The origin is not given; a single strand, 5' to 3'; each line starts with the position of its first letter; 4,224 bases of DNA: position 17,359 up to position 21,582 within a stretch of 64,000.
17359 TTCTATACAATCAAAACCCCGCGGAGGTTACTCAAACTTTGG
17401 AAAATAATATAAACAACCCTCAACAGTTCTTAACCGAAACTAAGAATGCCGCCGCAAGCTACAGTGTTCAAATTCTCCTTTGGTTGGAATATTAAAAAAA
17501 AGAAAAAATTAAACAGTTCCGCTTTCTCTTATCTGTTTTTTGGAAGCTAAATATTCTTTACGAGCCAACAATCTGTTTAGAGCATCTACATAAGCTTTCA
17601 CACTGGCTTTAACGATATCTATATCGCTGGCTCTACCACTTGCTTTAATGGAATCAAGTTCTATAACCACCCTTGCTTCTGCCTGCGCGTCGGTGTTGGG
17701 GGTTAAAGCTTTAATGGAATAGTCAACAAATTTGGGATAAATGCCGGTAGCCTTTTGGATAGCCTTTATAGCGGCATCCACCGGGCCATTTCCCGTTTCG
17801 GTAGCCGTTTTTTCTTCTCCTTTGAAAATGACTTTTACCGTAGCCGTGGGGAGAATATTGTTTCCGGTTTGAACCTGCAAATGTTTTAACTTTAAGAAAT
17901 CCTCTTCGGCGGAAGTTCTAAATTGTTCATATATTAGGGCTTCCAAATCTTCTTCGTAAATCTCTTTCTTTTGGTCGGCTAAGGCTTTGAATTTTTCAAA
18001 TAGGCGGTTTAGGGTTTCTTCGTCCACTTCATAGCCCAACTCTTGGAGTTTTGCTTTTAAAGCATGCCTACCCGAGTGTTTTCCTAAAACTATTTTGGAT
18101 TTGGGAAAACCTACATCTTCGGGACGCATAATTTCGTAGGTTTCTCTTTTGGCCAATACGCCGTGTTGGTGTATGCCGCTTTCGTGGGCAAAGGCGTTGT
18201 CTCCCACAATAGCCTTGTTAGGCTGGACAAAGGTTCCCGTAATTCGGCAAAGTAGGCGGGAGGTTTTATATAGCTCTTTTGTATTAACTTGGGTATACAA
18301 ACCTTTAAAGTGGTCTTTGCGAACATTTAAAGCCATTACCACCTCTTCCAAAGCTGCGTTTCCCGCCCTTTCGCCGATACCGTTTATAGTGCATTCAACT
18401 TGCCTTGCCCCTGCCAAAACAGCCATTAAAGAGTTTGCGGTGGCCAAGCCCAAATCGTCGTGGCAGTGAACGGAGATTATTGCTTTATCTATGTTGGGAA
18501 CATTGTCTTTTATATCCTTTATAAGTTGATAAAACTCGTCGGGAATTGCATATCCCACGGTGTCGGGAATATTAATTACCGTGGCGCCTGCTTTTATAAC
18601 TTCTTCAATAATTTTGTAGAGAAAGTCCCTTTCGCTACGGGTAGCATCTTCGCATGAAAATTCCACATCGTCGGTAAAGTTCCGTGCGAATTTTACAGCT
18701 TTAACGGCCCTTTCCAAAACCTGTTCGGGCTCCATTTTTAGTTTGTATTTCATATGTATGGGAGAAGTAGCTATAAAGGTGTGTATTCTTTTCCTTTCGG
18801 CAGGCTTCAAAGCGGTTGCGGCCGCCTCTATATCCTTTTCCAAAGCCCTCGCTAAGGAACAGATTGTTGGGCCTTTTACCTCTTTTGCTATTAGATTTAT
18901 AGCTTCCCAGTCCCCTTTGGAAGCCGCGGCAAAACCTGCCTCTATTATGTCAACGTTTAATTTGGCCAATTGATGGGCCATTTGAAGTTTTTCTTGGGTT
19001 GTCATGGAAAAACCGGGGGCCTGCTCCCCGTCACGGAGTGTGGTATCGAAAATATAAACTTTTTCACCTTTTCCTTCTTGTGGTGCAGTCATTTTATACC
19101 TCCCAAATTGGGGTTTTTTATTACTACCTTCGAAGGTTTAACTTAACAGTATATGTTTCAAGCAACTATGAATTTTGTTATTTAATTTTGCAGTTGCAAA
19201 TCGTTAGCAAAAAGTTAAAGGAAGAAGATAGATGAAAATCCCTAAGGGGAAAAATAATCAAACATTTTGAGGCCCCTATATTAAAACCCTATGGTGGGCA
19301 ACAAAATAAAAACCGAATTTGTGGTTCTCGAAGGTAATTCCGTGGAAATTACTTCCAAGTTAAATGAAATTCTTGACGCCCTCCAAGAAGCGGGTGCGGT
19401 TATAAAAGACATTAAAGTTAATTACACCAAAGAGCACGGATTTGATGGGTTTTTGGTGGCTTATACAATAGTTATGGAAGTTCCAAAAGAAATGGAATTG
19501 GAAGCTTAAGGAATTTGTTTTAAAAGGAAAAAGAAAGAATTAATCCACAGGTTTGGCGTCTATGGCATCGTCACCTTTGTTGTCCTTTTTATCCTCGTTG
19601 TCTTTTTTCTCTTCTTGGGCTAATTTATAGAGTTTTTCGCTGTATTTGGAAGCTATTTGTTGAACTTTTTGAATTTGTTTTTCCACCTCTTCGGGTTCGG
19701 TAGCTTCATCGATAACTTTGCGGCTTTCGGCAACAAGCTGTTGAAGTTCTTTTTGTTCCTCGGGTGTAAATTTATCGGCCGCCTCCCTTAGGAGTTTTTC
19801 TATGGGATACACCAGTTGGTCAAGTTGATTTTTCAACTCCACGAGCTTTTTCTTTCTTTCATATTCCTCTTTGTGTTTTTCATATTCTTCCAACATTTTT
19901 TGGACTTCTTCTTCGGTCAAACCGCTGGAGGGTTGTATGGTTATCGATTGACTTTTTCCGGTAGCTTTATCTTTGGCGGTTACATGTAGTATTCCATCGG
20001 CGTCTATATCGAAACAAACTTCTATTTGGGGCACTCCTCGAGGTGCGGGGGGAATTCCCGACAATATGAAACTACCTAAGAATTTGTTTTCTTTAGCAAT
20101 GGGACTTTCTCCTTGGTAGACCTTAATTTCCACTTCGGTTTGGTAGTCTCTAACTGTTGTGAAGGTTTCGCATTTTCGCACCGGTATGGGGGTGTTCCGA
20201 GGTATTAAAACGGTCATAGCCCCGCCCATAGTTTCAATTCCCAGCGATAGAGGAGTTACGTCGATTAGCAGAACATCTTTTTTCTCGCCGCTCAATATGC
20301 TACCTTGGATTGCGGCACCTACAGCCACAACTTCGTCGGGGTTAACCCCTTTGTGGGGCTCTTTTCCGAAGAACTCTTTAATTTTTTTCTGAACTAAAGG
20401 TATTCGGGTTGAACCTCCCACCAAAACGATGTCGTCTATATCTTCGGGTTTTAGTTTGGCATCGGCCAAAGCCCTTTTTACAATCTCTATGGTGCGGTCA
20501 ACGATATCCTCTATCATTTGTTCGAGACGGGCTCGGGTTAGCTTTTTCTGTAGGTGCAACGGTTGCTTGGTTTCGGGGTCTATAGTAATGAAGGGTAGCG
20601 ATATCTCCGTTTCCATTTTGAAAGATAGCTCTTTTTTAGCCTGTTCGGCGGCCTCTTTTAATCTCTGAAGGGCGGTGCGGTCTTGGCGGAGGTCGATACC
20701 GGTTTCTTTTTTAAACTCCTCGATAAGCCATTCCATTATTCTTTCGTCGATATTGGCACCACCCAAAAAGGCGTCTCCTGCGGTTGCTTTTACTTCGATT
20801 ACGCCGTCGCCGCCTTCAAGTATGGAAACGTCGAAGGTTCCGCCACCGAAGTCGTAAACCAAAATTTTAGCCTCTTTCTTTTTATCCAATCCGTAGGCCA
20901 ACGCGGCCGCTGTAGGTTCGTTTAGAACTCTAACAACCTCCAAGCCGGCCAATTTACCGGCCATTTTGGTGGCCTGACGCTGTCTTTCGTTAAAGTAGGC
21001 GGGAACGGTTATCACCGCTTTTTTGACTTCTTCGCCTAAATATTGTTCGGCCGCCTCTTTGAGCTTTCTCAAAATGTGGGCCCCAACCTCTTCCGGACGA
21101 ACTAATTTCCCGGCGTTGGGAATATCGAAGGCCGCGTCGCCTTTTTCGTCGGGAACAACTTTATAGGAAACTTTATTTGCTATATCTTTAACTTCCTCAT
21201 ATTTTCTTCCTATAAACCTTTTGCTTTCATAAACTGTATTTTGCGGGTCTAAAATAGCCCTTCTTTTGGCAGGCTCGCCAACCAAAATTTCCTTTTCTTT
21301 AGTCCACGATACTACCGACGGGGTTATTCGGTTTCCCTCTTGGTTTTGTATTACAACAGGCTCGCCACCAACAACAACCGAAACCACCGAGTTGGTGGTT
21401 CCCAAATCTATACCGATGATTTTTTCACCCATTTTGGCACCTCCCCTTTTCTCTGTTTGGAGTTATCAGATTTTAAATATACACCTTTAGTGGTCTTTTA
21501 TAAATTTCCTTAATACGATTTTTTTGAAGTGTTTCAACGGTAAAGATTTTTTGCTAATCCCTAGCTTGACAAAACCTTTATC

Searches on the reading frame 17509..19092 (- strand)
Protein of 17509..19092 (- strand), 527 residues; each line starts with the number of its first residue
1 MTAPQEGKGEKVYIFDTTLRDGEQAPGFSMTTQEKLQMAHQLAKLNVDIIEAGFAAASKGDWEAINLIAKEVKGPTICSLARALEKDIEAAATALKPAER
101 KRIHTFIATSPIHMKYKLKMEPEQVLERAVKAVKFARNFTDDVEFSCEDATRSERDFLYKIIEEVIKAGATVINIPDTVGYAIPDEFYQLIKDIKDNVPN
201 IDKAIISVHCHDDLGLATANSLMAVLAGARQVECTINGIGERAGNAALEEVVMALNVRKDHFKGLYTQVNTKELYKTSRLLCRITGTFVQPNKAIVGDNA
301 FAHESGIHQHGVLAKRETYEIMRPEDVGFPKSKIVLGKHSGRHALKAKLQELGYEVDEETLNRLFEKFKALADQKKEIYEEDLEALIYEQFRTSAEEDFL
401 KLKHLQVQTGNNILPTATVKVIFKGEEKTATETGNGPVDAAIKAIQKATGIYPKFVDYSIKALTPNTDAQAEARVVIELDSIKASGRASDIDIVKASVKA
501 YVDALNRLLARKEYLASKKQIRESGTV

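Call 28: search_protein_families(library=pfam, proteins=[window:17509-19092:-], max_evalue=0.00001)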
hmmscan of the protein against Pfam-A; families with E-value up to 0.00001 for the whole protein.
window:17509-19092:- (527 aa): 3 families
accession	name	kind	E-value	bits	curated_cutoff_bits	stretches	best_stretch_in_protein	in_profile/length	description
PF00682.25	HMGL-like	-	5.3e-101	337.8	29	1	11-280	1-259/260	HMGL-like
PF08502.15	LeuA_dimer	-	9.6e-40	136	24.9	1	377-509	1-131/131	LeuA allosteric (dimerisation) domain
PF22617.1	HCS_D2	-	4e-33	114.1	27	1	295-376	1-82/82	Homocitrate synthase post-HMGL domain-like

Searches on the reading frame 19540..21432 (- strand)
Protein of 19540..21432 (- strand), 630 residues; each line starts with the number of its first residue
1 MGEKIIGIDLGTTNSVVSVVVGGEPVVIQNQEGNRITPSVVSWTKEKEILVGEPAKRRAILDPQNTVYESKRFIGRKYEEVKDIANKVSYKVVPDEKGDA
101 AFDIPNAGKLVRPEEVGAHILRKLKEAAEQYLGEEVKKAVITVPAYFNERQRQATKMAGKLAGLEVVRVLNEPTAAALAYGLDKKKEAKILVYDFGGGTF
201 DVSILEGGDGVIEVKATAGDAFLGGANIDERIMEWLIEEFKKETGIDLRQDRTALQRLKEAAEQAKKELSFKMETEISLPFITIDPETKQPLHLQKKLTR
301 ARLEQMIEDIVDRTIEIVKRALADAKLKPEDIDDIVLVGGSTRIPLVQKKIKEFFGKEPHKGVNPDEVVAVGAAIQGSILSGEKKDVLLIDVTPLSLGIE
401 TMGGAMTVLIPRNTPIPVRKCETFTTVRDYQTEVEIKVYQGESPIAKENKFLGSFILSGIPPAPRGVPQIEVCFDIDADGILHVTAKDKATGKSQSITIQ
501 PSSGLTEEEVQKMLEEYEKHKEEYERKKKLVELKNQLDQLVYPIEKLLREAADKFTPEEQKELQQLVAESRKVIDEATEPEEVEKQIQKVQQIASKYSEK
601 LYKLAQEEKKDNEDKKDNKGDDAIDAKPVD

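Call 28: search_protein_families(library=pfam, proteins=[window:19540-21432:-], max_evalue=0.00001)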
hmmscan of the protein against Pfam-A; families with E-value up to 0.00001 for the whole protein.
window:19540-21432:- (630 aa): 2 families
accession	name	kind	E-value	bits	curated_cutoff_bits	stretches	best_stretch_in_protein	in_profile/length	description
PF00012.26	HSP70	-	1.5e-239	796.7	20.6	1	5-602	1-598/599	Hsp70 protein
PF06723.19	MreB_Mbl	-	1.2e-19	70.8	27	1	119-375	76-317/327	MreB/Mbl protein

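Call 29: find_related_loci(query=window:19540-21432:-, collection=viral_contigs, flank=500)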
Query window:19540-21432:- (630 aa) in viral_contigs; peptide patterns used: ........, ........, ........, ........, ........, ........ (x = any residue, [..] = any of these).
14 stretches matched a pattern, but none encodes a relative of the query by tblastn (E <= 1e-3).
